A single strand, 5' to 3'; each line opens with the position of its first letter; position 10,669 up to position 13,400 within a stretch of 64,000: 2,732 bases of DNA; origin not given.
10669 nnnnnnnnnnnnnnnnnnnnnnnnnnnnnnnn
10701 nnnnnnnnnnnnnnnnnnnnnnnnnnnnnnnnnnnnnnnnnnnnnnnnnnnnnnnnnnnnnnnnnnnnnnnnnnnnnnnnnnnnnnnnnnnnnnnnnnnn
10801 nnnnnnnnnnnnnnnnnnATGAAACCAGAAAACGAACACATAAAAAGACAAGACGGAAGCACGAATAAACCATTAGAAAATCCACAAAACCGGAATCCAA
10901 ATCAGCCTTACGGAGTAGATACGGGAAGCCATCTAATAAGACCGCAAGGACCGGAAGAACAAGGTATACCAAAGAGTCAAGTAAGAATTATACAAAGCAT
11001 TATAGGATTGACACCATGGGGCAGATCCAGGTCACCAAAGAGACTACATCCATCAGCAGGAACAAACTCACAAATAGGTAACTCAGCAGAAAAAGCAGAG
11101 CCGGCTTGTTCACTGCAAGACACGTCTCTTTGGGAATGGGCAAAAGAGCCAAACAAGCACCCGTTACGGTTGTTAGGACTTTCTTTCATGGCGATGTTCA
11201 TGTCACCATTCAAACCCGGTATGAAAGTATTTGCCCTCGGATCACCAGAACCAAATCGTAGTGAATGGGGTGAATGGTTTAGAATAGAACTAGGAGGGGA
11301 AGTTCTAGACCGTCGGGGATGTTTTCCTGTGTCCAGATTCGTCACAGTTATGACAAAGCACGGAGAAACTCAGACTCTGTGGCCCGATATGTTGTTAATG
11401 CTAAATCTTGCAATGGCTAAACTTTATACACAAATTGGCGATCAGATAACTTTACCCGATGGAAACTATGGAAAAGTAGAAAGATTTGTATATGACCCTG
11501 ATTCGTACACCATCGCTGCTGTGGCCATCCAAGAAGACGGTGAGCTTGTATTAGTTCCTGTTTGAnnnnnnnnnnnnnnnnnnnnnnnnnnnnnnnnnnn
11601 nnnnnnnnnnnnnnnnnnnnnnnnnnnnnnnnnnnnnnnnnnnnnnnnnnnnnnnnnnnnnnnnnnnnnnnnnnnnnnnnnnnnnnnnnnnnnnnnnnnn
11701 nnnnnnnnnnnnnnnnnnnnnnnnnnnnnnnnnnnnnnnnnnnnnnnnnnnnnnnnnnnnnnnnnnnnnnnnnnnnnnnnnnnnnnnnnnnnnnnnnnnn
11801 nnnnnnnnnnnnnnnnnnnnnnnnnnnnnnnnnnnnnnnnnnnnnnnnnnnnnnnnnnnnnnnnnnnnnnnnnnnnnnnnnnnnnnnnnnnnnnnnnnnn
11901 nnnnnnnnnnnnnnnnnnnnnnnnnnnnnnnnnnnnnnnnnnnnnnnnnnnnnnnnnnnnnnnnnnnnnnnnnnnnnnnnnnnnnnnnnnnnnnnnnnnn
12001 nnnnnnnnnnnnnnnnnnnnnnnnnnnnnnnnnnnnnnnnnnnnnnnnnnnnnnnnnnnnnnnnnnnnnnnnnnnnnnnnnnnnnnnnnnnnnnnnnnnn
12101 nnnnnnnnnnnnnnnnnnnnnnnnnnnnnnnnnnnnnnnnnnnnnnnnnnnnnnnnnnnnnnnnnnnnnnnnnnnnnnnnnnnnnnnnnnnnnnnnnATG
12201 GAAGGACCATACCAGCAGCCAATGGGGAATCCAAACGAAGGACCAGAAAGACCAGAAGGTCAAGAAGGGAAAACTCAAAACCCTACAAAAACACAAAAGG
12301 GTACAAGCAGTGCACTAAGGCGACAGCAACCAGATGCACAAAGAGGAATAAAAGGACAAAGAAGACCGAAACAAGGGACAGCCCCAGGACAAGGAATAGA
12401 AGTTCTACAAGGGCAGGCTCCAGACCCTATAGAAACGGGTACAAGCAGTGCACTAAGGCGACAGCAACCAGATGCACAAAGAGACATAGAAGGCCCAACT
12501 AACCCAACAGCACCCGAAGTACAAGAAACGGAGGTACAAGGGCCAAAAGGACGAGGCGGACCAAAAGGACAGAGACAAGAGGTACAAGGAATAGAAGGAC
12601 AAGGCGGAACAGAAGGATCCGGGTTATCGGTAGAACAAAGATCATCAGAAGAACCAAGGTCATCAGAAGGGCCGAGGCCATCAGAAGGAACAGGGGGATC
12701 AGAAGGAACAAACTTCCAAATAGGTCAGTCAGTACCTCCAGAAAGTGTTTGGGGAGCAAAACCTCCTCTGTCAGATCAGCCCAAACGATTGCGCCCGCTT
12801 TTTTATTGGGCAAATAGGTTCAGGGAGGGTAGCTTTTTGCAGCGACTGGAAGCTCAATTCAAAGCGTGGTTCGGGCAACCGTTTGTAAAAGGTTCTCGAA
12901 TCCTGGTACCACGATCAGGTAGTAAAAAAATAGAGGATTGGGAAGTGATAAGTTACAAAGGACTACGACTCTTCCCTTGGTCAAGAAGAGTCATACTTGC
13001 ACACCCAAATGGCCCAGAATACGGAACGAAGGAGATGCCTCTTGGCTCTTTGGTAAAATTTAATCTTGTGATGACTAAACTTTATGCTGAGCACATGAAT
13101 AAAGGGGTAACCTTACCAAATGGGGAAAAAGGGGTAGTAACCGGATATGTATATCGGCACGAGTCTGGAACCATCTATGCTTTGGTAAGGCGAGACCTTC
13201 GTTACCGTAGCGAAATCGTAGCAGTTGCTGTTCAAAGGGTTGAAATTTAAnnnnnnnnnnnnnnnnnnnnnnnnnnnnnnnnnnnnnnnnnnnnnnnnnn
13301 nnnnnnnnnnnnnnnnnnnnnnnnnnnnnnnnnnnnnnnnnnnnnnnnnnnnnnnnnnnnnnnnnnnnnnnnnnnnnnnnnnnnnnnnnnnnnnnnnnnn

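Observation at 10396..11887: Two ~98%-identical 235-nt non-coding elements embedded in otherwise diverged paralogous intergenic regions; a third copy is degraded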

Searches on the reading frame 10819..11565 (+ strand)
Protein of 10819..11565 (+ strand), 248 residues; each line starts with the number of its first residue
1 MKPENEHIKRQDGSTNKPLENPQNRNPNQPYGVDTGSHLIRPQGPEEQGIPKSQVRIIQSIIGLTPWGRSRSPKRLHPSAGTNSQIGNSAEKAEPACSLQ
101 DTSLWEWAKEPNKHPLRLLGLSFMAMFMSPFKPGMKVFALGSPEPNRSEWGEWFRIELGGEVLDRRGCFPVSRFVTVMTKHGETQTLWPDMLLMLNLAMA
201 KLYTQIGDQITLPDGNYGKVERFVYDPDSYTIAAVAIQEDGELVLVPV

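Call 11: find_encoding_contigs(protein=window:10819-11565:+, flank=10000, max_places=6)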
Protein window:10819-11565:+ (248 aa): 1 contig read that carries it; 1 place shown.
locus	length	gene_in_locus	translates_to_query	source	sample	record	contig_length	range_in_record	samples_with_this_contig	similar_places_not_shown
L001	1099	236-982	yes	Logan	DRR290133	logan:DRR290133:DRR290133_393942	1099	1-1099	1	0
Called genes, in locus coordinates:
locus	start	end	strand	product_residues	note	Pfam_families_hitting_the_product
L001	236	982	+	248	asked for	-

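Call 12: search_protein_families(library=pfam, proteins=[window:10819-11565:+], max_evalue=1)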
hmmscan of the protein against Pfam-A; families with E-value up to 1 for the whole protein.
window:10819-11565:+ (248 aa): 0 families

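Call 13: find_homologous_proteins(query=window:10819-11565:+)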
Query window:10819-11565:+ (248 aa): 2 proteins with E <= 0.001 among 315 candidates.
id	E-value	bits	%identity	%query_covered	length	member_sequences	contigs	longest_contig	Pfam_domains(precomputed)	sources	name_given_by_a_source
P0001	4.0e-168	575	100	100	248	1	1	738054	-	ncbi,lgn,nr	ncbi:MAG: hypothetical protein KatS3mg084_0210 [Candidatus Dojkabacteria bacterium]|nr:MAG: hypothet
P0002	1.2e-126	439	82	100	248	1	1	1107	-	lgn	-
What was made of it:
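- The 738-kb MAG resolves them in tandem (call 13).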

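Call 14: find_encoding_contigs(protein=P0002, flank=10000)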
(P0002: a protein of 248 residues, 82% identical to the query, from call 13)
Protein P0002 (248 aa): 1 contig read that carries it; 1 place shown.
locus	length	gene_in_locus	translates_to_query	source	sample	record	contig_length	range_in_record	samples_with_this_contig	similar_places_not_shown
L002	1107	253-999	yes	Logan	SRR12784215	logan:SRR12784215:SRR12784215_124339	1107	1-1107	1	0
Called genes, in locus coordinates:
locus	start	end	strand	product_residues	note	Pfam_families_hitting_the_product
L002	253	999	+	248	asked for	-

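Call 26: find_homologous_proteins(query=A3, max_evalue=0.01)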
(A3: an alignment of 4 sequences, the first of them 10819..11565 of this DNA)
Query A3 (4 sequences) (248 aa, profile of the alignment): 4 proteins with E <= 0.01 among 6997 candidates.
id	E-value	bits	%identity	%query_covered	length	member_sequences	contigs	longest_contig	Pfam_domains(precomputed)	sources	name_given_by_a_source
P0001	2.6e-117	409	100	100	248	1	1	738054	-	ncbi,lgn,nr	ncbi:MAG: hypothetical protein KatS3mg084_0210 [Candidatus Dojkabacteria bacterium]|nr:MAG: hypothet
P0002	2.4e-116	406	82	100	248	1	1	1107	-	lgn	-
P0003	6.7e-88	313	28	57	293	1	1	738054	-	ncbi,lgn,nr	ncbi:MAG: hypothetical protein KatS3mg084_0212 [Candidatus Dojkabacteria bacterium]|nr:MAG: hypothet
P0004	2.1e-31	128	31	30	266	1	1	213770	-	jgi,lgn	jgi:hypothetical protein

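Call 27: find_encoding_contigs(protein=P0004, flank=10000)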
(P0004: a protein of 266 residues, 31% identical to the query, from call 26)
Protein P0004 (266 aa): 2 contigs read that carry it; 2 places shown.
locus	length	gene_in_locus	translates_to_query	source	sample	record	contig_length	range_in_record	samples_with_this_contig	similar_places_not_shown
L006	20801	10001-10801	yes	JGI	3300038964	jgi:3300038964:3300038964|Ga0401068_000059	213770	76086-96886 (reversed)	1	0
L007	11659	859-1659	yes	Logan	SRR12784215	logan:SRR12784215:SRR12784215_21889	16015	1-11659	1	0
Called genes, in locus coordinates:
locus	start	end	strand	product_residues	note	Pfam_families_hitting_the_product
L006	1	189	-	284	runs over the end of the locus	-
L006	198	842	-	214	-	-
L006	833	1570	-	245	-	-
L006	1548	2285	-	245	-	-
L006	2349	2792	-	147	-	-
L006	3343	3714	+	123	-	PF06133:Com_YlbF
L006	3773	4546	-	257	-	-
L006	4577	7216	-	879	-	PF00521:DNA_topoisoIV, PF03989:DNA_gyraseA_C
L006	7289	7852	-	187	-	PF01327:Pep_deformylase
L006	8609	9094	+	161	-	-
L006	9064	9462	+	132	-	-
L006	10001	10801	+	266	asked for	-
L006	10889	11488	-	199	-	PF13177:DNA_pol3_delta2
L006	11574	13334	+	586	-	PF05157:MshEN, PF00437:T2SSE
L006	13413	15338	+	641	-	PF00437:T2SSE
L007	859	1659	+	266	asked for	-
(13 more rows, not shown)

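Call 42: find_related_loci(query=A3, collection=viral_contigs, flank=5000)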
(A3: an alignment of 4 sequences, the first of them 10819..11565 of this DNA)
Query A3 (248 aa) in viral_contigs; peptide patterns used: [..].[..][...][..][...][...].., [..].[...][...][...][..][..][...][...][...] (x = any residue, [..] = any of these).
146 stretches matched a pattern, but none encodes a relative of the query by tblastn (E <= 1e-3).
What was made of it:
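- Tried and rejected: Not found in viral contigs (call 42).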

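Call 55: predict_structure(alignment_id=A3)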
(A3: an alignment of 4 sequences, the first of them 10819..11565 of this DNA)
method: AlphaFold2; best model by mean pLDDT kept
length: 248 residues; sequences in the alignment: 4
mean_pLDDT: 40.5   pTM: 0.31
mean pLDDT of the five models: 40.5, 35.9, 34.2, 33.5, 31.5
residues with pLDDT >= 90: 0; 70-90: 12; 50-70: 44; < 50: 192
segments of 3 or more residues with pLDDT < 50: 1-131, 137-144, 147-150, 153-193, 227-230
pLDDT, mean of each block of 10 residues (from residue 1): 32 31 34 28 28 28 27 27 28 27 34 38 35 47 47 42 30 40 46 51 58 73 54 66 63
secondary structure, 60 per line:
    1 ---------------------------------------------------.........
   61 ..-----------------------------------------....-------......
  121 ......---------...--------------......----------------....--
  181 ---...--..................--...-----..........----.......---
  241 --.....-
elements in order: H52-62 H104-107 H115-126 E136-138 E153-158 E175-178 E184-186 H189-206 E209-211 E217-226 E231-237 E243-247
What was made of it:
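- Tried and rejected: AlphaFold2 on P1 with the 4-sequence alignment gave mean pLDDT 40, so no fold search was run (call 55).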

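Call 57: search_protein_families(library=phrogs, proteins=[window:10819-11565:+, P0004], max_evalue=0.1)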
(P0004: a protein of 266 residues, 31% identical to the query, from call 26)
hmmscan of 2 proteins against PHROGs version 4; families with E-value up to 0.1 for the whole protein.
window:10819-11565:+ (248 aa): 0 families

P0004 (266 aa): 0 families

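Call 58: search_protein_families(library=padloc, proteins=[window:10819-11565:+, P0004], max_evalue=0.1)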
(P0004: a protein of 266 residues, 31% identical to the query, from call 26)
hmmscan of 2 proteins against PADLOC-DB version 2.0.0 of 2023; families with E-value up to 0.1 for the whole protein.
window:10819-11565:+ (248 aa): 0 families

P0004 (266 aa): 0 families

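Call 59: search_protein_families(library=ncbifam, proteins=[window:10819-11565:+, P0004], max_evalue=0.1)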
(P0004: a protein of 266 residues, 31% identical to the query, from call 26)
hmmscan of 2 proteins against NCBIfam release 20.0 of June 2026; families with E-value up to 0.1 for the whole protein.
window:10819-11565:+ (248 aa): 0 families

P0004 (266 aa): 0 families
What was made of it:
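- Tried and rejected: No hit in Pfam, PHROGs, PADLOC or NCBIfam (calls 12, 57-59).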

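Call 60: search_protein_representatives(alignment_id=A3)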
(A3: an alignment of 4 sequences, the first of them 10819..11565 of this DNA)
Query: 4 sequences, 263 profile positions. Proteins with E-value up to 0.001 (for the whole library): 6; up to 1e-10: 5; up to 1e-30: 4. The best 6 are listed.
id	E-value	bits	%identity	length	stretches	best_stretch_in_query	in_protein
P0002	7.6e-117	406.0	-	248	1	13-262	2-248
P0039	5.9e-99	347.4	-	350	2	15-263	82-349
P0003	2.1e-88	312.7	-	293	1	1-262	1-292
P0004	6.6e-32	127.5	-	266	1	1-263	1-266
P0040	3.7e-25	105.4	-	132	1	145-262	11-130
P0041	2.6e-04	37.1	-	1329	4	214-242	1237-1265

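Call 61: search_protein_families(library=pfam, proteins=[P0041], max_evalue=0.01)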
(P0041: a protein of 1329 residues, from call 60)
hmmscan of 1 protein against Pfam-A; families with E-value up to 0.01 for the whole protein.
P0041 (1329 aa): 55 families (the best 25 are shown)
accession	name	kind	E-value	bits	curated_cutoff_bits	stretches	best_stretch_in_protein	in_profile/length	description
PF20703.3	nSTAND1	-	5.5e-104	349.3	27.1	1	536-955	1-376/379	Novel STAND NTPase 1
PF25173.1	Beta-prop_WDR3_1st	-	1.3e-73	247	154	2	1105-1269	12-176/184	WDR3 first beta-propeller domain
PF00400.38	WD40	-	2.5e-52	173.5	27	4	1196-1234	1-39/39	WD domain, G-beta repeat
PF25174.1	Beta-prop_THOC3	-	4.2e-48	164.1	305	2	1123-1240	3-122/272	THOC3 beta-propeller domain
PF24814.1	WD40_Prp19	-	1e-38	133.4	320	1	1105-1305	32-236/281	Prp19 WD40 domain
PF24817.1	WD40_WDHD1_1st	-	1.2e-36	126.9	109.9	2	1105-1203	69-167/291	WDHD1 first WD40 domain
PF25175.1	Beta-prop_WDR5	-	6.5e-34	118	250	1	1122-1311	10-201/296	WDR5 beta-propeller domain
PF24105.1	Beta-prop_CAF1B_HIR1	-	6.5e-33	114.7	80.5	4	1157-1234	123-200/383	CAF1B/HIR1 beta-propeller domain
PF24807.1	WD40_CDC20-Fz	-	1.4e-32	113.6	200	1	1091-1314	16-246/292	CDC20/Fizzy WD40 domain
PF25391.1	WD40_Gbeta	-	2e-32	113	150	2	1114-1232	138-252/340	G protein beta WD-40 repeat protein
PF24805.1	EIF3I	-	7.9e-32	111.1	200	2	1201-1321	5-125/324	EIF3I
PF23414.1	Beta-prop_EML_2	-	7.8e-29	101.3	90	2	1105-1243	23-161/266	Echinoderm microtubule-associated protein second beta-propeller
PF25172.1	Beta-prop_WDR3_2nd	-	9.6e-29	101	140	2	1200-1305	169-275/293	WDR3 second beta-propeller domain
PF25168.1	Beta-prop_WDR36-Utp21_2nd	-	3.2e-23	83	84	2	1107-1264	139-297/335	WDR36/Utp21 second beta-propeller domain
PF12894.13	ANAPC4_WD40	-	5.5e-23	81.5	22.9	3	1204-1244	36-76/91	Anaphase-promoting complex subunit 4 WD40 domain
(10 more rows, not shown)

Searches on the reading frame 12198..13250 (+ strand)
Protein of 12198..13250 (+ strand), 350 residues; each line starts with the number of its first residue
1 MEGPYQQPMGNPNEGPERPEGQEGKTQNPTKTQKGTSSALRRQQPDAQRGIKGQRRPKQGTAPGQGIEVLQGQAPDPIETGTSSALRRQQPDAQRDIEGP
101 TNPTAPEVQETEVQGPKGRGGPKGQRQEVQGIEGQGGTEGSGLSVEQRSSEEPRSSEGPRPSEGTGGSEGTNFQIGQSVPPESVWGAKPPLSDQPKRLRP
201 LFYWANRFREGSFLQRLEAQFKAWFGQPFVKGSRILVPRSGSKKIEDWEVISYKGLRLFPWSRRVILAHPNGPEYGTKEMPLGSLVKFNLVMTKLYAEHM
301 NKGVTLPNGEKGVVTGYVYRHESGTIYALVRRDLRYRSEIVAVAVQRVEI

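Call 12: search_protein_families(library=pfam, proteins=[window:12198-13250:+], max_evalue=1)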
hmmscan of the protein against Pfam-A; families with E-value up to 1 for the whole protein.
window:12198-13250:+ (350 aa): 0 families

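Call 15: find_encoding_contigs(protein=window:12198-13250:+, flank=10000)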
Protein window:12198-13250:+ (350 aa): no gene with exactly this product is on record in the collection.

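Call 57: search_protein_families(library=phrogs, proteins=[window:12198-13250:+], max_evalue=0.1)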
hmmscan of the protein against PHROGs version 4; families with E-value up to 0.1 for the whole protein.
window:12198-13250:+ (350 aa): 0 families

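Call 58: search_protein_families(library=padloc, proteins=[window:12198-13250:+], max_evalue=0.1)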
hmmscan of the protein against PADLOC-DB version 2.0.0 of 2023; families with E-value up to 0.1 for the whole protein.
window:12198-13250:+ (350 aa): 0 families

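Call 59: search_protein_families(library=ncbifam, proteins=[window:12198-13250:+], max_evalue=0.1)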
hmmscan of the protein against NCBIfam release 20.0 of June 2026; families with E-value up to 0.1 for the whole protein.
window:12198-13250:+ (350 aa): 0 families
